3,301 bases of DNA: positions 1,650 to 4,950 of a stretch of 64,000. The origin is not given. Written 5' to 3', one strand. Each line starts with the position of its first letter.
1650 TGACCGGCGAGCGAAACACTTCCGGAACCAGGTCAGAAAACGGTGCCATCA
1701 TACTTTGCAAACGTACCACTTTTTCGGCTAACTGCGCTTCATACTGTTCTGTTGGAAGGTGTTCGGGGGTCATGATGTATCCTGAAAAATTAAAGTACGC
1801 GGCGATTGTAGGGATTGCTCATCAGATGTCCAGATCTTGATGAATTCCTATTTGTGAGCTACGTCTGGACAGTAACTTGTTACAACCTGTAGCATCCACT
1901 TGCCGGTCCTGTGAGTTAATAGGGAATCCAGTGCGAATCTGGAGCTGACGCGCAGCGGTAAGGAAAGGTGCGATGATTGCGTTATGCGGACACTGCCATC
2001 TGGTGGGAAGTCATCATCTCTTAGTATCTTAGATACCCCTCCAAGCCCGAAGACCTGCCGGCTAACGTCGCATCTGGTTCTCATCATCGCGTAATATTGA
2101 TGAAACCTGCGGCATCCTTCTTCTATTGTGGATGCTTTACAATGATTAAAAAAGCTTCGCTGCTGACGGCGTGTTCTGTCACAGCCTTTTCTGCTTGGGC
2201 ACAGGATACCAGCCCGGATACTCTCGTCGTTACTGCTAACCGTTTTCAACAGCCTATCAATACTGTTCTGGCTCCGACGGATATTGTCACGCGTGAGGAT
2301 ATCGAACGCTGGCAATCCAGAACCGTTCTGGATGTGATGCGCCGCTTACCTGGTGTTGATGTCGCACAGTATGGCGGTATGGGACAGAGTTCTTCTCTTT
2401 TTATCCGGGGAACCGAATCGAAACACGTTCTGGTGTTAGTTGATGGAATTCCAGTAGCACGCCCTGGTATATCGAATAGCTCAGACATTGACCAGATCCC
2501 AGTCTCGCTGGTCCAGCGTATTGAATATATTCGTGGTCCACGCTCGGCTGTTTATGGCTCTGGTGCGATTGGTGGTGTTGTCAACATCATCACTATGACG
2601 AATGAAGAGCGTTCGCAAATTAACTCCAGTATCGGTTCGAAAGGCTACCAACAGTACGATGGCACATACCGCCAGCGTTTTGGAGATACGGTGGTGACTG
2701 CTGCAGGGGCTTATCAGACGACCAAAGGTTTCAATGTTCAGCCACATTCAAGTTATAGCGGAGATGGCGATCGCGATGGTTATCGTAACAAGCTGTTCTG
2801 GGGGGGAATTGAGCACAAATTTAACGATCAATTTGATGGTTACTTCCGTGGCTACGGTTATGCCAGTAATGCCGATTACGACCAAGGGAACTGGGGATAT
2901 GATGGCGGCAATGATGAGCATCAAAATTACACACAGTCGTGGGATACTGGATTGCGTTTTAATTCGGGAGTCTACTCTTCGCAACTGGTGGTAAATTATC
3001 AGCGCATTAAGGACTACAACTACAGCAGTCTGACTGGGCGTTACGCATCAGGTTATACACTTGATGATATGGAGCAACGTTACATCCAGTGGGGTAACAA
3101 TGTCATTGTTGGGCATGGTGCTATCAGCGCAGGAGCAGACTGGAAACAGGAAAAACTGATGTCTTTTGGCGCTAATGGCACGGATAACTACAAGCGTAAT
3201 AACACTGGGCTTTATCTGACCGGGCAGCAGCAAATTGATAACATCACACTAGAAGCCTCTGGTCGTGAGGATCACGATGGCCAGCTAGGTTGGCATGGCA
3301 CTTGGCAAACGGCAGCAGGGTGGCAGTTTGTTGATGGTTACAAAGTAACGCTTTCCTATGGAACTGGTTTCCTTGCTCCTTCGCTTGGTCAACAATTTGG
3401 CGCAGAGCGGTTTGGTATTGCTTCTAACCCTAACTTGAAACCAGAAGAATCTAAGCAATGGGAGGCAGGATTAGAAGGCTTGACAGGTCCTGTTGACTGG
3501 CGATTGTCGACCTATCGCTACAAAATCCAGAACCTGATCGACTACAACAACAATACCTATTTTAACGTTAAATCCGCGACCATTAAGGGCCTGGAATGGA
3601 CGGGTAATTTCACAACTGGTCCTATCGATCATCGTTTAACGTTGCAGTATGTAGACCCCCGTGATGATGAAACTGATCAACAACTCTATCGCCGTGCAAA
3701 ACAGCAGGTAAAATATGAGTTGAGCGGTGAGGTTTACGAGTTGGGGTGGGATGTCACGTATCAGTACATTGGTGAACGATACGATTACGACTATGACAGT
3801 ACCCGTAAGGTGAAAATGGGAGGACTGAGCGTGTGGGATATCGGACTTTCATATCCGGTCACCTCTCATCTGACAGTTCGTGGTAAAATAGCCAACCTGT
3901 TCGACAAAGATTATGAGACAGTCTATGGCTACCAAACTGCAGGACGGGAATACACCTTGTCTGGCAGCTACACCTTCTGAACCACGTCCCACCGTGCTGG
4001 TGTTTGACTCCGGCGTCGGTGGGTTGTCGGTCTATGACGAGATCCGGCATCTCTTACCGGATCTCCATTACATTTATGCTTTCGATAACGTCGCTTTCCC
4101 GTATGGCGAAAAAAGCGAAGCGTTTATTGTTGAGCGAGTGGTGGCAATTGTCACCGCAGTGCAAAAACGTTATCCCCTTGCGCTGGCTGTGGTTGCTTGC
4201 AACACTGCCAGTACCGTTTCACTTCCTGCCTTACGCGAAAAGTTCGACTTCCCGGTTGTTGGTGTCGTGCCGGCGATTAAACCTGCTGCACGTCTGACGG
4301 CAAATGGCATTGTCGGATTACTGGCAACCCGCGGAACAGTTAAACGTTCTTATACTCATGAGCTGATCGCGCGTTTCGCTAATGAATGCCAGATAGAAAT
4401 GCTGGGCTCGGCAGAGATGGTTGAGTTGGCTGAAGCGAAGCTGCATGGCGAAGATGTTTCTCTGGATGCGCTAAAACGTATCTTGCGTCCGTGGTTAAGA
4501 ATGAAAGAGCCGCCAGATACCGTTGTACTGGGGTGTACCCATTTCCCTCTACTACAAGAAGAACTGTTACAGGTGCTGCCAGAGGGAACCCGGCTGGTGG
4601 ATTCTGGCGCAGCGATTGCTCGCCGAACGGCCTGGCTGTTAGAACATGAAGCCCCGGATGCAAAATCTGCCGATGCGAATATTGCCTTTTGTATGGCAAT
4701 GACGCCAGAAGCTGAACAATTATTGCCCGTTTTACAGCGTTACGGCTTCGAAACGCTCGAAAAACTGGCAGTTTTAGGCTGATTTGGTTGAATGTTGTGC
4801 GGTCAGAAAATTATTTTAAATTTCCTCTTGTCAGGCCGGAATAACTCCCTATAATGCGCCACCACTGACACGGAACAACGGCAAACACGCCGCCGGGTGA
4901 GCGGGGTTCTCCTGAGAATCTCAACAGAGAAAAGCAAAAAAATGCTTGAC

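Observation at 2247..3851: btuB is a mosaic: K-12-like ends but a strongly divergent ~1.6 kb interior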

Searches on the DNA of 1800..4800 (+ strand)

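Call 3: search_dna_similar(query=window:1800-4800:+, collection=ecoli_genomes, mode=near, max_rows=30, rows=spread)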
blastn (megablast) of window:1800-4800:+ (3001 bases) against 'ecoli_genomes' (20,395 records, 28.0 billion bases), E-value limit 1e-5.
Records with a match: 5425; places in all: 5514; records where one place covers at least 80% of the query: 372.
Genomes with a match: 5425 of 5426; with a place that covers at least 80% of the query: 372. Places per genome that has any: lowest 1, median 1, highest 3. On chromosomes: 5512 places; on plasmids: 2.
Best place of each record, by identity: >=99% 52; 95-99% 145; 90-95% 4945; 80-90% 283.
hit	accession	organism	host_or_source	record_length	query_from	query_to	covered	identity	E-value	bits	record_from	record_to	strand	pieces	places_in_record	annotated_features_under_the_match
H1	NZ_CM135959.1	Escherichia coli strain NY1601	Chicken feces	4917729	1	3001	100%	100.0%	0e+0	5542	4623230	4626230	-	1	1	btuB: TonB-dependent vitamin B12 receptor BtuB | murI: glutamate racemase | riboswitch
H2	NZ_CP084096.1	Escherichia coli O78 strain 3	Homo sapiens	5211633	1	3001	100%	82.8%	0e+0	2663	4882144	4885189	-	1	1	btuB: TonB-dependent vitamin B12 receptor BtuB | murI: glutamate racemase | riboswitch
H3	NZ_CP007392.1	Escherichia coli strain ST2747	-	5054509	1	3001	59%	93.3%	0e+0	2627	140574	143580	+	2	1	btuB: TonB-dependent vitamin B12 receptor BtuB | murI: glutamate racemase | riboswitch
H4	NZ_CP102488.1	Escherichia coli O15:H18 strain ST69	Homo sapiens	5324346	1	3001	59%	92.9%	0e+0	2588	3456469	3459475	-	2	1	btuB: TonB-dependent vitamin B12 receptor BtuB | murI: glutamate racemase | riboswitch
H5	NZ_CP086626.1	Escherichia coli strain RIVM_C037134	Homo sapiens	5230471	1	3001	59%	92.6%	0e+0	2560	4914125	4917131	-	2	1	btuB: TonB-dependent vitamin B12 receptor BtuB | murI: glutamate racemase | riboswitch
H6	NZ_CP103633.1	Escherichia coli strain 2900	Homo sapiens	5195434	1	3001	59%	92.4%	0e+0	2538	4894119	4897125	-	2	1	btuB: TonB-dependent vitamin B12 receptor BtuB | murI: glutamate racemase | riboswitch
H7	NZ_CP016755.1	Escherichia coli strain FORC_044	Homo sapiens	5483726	1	3001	59%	92.3%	0e+0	2527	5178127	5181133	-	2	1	btuB: TonB-dependent vitamin B12 receptor BtuB | murI: glutamate racemase | riboswitch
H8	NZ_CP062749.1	Escherichia coli O157:H7 strain Z1486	Bovine Faeces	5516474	1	3001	59%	92.3%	0e+0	2527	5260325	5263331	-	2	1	btuB: TonB-dependent vitamin B12 receptor BtuB | murI: glutamate racemase | riboswitch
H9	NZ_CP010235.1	Escherichia coli strain S40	not applicable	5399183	1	2998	59%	92.1%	0e+0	2510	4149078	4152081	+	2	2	btuB: TonB-dependent vitamin B12 receptor BtuB | murI: glutamate racemase | riboswitch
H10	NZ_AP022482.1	Escherichia coli strain STN0717-20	-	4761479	1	3001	59%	92.1%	0e+0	2505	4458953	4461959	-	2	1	btuB: TonB-dependent vitamin B12 receptor BtuB | murI: glutamate racemase | riboswitch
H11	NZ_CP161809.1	Escherichia coli strain YF-1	manure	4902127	1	3001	59%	92.1%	0e+0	2505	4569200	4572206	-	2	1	btuB: TonB-dependent vitamin B12 receptor BtuB | murI: glutamate racemase | riboswitch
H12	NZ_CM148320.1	Escherichia coli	Homo sapiens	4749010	1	3001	59%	92.1%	0e+0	2505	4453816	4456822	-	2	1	btuB: TonB-dependent vitamin B12 receptor BtuB | murI: glutamate racemase | riboswitch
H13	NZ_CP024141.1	Escherichia coli strain 14EC029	clinical patient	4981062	1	3001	59%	92.0%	0e+0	2499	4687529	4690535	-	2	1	btuB: TonB-dependent vitamin B12 receptor BtuB | murI: glutamate racemase | riboswitch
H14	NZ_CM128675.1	Escherichia coli strain EC116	urine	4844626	1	3001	59%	92.0%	0e+0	2499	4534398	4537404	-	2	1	btuB: TonB-dependent vitamin B12 receptor BtuB | murI: glutamate racemase | riboswitch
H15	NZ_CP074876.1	Escherichia coli strain 2011C_3361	Homo sapiens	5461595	1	2998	59%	92.0%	0e+0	2500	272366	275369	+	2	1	btuB: TonB-dependent vitamin B12 receptor BtuB | murI: glutamate racemase | riboswitch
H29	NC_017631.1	Escherichia coli ABU 83972 strain ABU 83972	Homo sapiens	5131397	1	2998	54%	93.7%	0e+0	2444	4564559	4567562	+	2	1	btuB: TonB-dependent vitamin B12 receptor BtuB | murI: glutamate racemase | riboswitch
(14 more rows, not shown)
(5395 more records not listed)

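Call 4: search_dna_similar(query=window:2247-3851:+, collection=ecoli_genomes, mode=distant, max_rows=40, rows=spread)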
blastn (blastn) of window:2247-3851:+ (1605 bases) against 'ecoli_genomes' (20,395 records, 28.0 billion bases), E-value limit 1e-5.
Records with a match: 4154; places in all: 4154; records where one place covers at least 80% of the query: 372.
Genomes with a match: 4154 of 5426; with a place that covers at least 80% of the query: 372. Places per genome that has any: lowest 1, median 1, highest 1. On chromosomes: 4152 places; on plasmids: 2.
Best place of each record, by identity: >=99% 88; 90-95% 1; 80-90% 1; 60-80% 4064.
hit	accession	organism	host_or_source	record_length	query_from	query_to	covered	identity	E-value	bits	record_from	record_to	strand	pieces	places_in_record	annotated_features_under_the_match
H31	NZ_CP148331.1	Escherichia coli strain Z1323HEC0462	Homo sapiens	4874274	1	1605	100%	100.0%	0e+0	2895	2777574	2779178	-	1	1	btuB: TonB-dependent vitamin B12 receptor BtuB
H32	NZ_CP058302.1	Escherichia coli strain AH65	chicken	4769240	1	1551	97%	69.4%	0e+0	670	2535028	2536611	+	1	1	btuB: TonB-dependent vitamin B12 receptor BtuB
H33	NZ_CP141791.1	Escherichia coli strain BHD6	duck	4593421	1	1551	97%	69.4%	0e+0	670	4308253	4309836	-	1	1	btuB: TonB-dependent vitamin B12 receptor BtuB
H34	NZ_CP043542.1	Escherichia coli strain F2_81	Sus scrofa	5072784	1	1551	97%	69.3%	0e+0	661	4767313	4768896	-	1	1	btuB: TonB-dependent vitamin B12 receptor BtuB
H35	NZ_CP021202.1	Escherichia coli strain Z1002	Homo sapiens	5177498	2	347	22%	68.1%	2e-24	124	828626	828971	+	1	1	btuB: TonB-dependent vitamin B12 receptor BtuB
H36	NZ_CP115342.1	Escherichia coli strain CUVET21-1780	dog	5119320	2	347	22%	68.1%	2e-24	124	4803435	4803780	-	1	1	btuB: TonB-dependent vitamin B12 receptor BtuB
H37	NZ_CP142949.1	Escherichia coli strain EC190329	Homo sapiens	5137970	2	347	22%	68.1%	2e-24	124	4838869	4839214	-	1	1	btuB: TonB-dependent vitamin B12 receptor BtuB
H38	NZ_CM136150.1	Escherichia coli strain PRO_A-1534-6M-A_ESBL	Homo sapiens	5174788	2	347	22%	68.1%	2e-24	124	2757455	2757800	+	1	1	btuB: TonB-dependent vitamin B12 receptor BtuB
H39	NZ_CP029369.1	Escherichia coli strain WCHEC035148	Sewage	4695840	2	347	22%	67.8%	3e-23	120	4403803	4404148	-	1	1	btuB: TonB-dependent vitamin B12 receptor BtuB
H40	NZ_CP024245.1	Escherichia coli O27:H7 strain B4103-1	missing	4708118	2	347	22%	67.8%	3e-23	120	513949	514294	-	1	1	btuB: TonB-dependent vitamin B12 receptor BtuB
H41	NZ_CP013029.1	Escherichia coli strain 2012C-4227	Homo sapiens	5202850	2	347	22%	67.8%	3e-23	120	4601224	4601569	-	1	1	btuB: TonB-dependent vitamin B12 receptor BtuB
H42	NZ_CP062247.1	Escherichia coli strain AML002_ev03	not applicable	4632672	2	347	22%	67.8%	3e-23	120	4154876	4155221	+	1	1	btuB: TonB-dependent vitamin B12 receptor BtuB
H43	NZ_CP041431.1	Escherichia coli strain STEC316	Raw beef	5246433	2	347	22%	67.8%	3e-23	120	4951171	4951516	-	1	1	btuB: TonB-dependent vitamin B12 receptor BtuB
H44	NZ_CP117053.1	Escherichia coli strain MLI106K4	Homo sapiens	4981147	2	347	22%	67.8%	3e-23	120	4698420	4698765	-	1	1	btuB: TonB-dependent vitamin B12 receptor BtuB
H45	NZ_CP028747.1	Escherichia coli strain A28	Tachyglossus aculeatus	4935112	2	347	22%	67.8%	3e-23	120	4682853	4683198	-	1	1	btuB: TonB-dependent vitamin B12 receptor BtuB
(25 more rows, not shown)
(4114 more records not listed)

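Call 6: get_annotated_region(hit=H2, flank=2500)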
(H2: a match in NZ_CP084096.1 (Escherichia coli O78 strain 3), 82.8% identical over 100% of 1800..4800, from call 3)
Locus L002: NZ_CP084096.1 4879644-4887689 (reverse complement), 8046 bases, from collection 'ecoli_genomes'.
description: Escherichia coli O78 strain 3 chromosome, complete genome
organism: Escherichia coli O78 strain 3 (NCBI taxid 2072463)
replicon: chromosome; assembly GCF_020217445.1
host: Homo sapiens; source: sputum; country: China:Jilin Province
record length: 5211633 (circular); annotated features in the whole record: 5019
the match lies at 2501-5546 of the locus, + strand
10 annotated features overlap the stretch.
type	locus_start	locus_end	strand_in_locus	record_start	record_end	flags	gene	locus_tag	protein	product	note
CDS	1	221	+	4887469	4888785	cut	-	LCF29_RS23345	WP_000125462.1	citrate-proton symporter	-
CDS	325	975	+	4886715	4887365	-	fabR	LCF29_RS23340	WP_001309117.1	HTH-type transcriptional repressor FabR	-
CDS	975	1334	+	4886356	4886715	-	yijD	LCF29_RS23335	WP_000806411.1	YijD family membrane protein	-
CDS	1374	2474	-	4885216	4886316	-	trmA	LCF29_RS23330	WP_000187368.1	tRNA (uridine(54)-C5)-methyltransferase TrmA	-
riboswitch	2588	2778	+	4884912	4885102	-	-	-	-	riboswitch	cobalamin riboswitch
CDS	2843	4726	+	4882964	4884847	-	btuB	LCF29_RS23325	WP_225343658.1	TonB-dependent vitamin B12 receptor BtuB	-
CDS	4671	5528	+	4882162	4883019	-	murI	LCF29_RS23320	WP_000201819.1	glutamate racemase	-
rRNA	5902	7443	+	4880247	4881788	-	-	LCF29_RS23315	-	16S ribosomal RNA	-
tRNA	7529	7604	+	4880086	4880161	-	-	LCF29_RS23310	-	tRNA-Glu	-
rRNA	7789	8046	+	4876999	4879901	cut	-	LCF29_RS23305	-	23S ribosomal RNA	-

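Call 7: get_annotated_region(hit=H1, flank=2500)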
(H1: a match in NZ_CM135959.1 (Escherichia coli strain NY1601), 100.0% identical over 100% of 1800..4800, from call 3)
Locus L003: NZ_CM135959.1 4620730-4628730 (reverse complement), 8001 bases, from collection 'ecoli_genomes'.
description: Escherichia coli strain NY1601 chromosome, whole genome shotgun sequence
organism: Escherichia coli strain NY1601 (NCBI taxid 562)
replicon: chromosome; assembly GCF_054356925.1
host: -; source: Chicken feces; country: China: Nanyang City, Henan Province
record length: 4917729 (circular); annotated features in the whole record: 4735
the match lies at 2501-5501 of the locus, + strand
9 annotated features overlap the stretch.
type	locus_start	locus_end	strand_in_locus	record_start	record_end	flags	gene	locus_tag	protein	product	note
CDS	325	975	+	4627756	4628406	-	fabR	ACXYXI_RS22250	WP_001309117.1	HTH-type transcriptional repressor FabR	-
CDS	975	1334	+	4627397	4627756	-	yijD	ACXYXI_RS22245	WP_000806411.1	YijD family membrane protein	-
CDS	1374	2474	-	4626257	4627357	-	trmA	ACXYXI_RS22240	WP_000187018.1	tRNA (uridine(54)-C5)-methyltransferase TrmA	-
riboswitch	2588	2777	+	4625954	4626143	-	-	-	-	riboswitch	cobalamin riboswitch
CDS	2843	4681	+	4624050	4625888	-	btuB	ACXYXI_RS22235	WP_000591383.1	TonB-dependent vitamin B12 receptor BtuB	-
CDS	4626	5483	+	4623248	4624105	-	murI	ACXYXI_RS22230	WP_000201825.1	glutamate racemase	-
rRNA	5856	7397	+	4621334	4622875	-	-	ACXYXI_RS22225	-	16S ribosomal RNA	-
tRNA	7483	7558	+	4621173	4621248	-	-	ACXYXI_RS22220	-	tRNA-Glu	-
rRNA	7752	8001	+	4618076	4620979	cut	-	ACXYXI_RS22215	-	23S ribosomal RNA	-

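Call 17: search_dna_similar(query=window:2247-3851:+, collection=ecoli_genomes, mode=near, max_rows=60, rows=spread)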
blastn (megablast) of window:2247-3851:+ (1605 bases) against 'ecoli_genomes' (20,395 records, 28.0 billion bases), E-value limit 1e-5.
Records with a match: 89; places in all: 89; records where one place covers at least 80% of the query: 89.
Genomes with a match: 89 of 5426; with a place that covers at least 80% of the query: 89. Places per genome that has any: lowest 1, median 1, highest 1. On chromosomes: 89 places; on plasmids: 0.
Best place of each record, by identity: >=99% 88; 90-95% 1.
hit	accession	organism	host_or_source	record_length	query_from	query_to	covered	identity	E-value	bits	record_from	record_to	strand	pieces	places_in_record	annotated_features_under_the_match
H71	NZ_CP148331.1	Escherichia coli strain Z1323HEC0462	Homo sapiens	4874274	1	1605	100%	100.0%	0e+0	2964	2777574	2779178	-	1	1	btuB: TonB-dependent vitamin B12 receptor BtuB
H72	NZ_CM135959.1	Escherichia coli strain NY1601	Chicken feces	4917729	1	1605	100%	100.0%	0e+0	2964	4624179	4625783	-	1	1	btuB: TonB-dependent vitamin B12 receptor BtuB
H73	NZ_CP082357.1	Escherichia coli strain VCSW7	Top soil and leaf litter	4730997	1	1605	100%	99.9%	0e+0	2953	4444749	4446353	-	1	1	btuB: TonB-dependent vitamin B12 receptor BtuB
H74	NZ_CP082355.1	Escherichia coli strain VCSW5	Soil/drain sediment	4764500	1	1605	100%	99.8%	0e+0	2948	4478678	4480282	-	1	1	btuB: TonB-dependent vitamin B12 receptor BtuB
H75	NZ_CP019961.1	Escherichia coli strain HKUOPY1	Ailuropoda melanoleuca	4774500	1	1605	100%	99.7%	0e+0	2937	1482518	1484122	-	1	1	btuB: TonB-dependent vitamin B12 receptor BtuB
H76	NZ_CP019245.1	Escherichia coli strain Combat13F7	Homo sapiens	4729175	1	1605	100%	99.7%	0e+0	2937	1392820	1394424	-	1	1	btuB: TonB-dependent vitamin B12 receptor BtuB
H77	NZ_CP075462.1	Escherichia coli strain NT1F10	pig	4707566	1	1605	100%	99.7%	0e+0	2937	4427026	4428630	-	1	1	btuB: TonB-dependent vitamin B12 receptor BtuB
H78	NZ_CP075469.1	Escherichia coli strain NT1W22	pig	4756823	1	1605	100%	99.7%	0e+0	2937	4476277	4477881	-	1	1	btuB: TonB-dependent vitamin B12 receptor BtuB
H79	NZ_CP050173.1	Escherichia coli strain STB20-1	pig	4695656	1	1605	100%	99.7%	0e+0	2937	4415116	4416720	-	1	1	btuB: TonB-dependent vitamin B12 receptor BtuB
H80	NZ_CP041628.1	Escherichia coli strain PE15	pig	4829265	1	1605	100%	99.7%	0e+0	2937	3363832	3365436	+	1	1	btuB: TonB-dependent vitamin B12 receptor BtuB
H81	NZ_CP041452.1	Escherichia coli strain YPE3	Pork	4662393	1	1605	100%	99.7%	0e+0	2937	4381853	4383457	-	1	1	btuB: TonB-dependent vitamin B12 receptor BtuB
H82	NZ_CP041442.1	Escherichia coli strain YPE12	Pork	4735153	1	1605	100%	99.7%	0e+0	2937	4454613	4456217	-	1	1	btuB: TonB-dependent vitamin B12 receptor BtuB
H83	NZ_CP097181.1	Escherichia coli strain SH21PTE31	pig manure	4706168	1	1605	100%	99.7%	0e+0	2937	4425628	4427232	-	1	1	btuB: TonB-dependent vitamin B12 receptor BtuB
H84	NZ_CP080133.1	Escherichia coli strain PK8277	chicken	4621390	1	1605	100%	99.7%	0e+0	2937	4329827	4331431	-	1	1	btuB: TonB-dependent vitamin B12 receptor BtuB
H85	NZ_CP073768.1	Escherichia coli strain SH19PTE6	pig feces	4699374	1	1605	100%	99.7%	0e+0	2937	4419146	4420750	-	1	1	btuB: TonB-dependent vitamin B12 receptor BtuB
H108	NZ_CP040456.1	Escherichia coli strain UPEC132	Homo sapiens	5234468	1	1605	100%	99.4%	0e+0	2915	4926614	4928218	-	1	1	btuB: TonB-dependent vitamin B12 receptor BtuB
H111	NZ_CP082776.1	Escherichia coli O4:H5 strain CU532-9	Homo sapiens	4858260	1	1605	100%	99.4%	0e+0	2915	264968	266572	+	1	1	btuB: TonB-dependent vitamin B12 receptor BtuB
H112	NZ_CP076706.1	Escherichia coli O170:H18 strain CFIAFB20120266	missing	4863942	1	1605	100%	99.4%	0e+0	2915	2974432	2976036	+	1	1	btuB: TonB-dependent vitamin B12 receptor BtuB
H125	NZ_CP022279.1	Escherichia coli strain STEC299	Marmota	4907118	1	1605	100%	99.4%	0e+0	2909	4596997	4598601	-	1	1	btuB: TonB-dependent vitamin B12 receptor BtuB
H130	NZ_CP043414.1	Escherichia coli strain EC42405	bovine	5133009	11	1593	99%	91.3%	0e+0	2159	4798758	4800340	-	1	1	btuB: TonB-dependent vitamin B12 receptor BtuB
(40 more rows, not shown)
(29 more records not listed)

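Call 18: get_annotated_region(hit=H108, flank=2200)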
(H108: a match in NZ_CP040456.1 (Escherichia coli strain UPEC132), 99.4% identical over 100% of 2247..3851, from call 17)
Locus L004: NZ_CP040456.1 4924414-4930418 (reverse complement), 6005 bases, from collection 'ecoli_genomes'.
description: Escherichia coli strain UPEC132 chromosome, complete genome
organism: Escherichia coli strain UPEC132 (NCBI taxid 562)
replicon: chromosome; assembly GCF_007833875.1
host: Homo sapiens; source: urinary; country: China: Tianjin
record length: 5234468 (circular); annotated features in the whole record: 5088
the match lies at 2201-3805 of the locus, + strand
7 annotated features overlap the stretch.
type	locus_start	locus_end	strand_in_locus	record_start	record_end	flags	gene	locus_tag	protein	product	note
CDS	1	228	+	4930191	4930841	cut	fabR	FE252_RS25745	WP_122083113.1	HTH-type transcriptional repressor FabR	-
CDS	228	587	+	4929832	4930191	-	yijD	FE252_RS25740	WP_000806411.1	YijD family membrane protein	-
CDS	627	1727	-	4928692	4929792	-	trmA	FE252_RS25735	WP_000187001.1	tRNA (uridine(54)-C5)-methyltransferase TrmA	-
riboswitch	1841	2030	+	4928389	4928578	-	-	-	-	riboswitch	cobalamin riboswitch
CDS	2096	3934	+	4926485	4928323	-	btuB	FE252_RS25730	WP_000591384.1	TonB-dependent vitamin B12 receptor BtuB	-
CDS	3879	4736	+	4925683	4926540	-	murI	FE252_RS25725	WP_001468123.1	glutamate racemase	-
rRNA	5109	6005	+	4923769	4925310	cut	-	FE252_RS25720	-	16S ribosomal RNA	-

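Call 19: get_annotated_region(hit=H111, flank=2200)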
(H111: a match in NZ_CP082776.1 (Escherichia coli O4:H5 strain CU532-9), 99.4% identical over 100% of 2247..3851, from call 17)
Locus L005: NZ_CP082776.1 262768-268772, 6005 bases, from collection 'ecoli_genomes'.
description: Escherichia coli O4:H5 strain CU532-9 chromosome, complete genome
organism: Escherichia coli O4:H5 strain CU532-9 (NCBI taxid 2491878)
replicon: chromosome; assembly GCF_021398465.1
host: Homo sapiens; source: stool; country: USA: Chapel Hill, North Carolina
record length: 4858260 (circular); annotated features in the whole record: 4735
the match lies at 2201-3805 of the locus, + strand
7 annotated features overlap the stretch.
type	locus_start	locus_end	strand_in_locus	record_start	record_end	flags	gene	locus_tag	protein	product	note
CDS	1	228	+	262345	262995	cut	fabR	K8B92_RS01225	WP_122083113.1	HTH-type transcriptional repressor FabR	-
CDS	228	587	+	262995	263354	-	yijD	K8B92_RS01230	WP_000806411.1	YijD family membrane protein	-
CDS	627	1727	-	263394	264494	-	trmA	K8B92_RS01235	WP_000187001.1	tRNA (uridine(54)-C5)-methyltransferase TrmA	-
riboswitch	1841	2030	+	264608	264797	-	-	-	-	riboswitch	cobalamin riboswitch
CDS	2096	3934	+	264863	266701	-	btuB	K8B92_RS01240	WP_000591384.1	TonB-dependent vitamin B12 receptor BtuB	-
CDS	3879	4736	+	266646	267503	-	murI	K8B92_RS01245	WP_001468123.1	glutamate racemase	-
rRNA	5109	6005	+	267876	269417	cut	-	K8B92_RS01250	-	16S ribosomal RNA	-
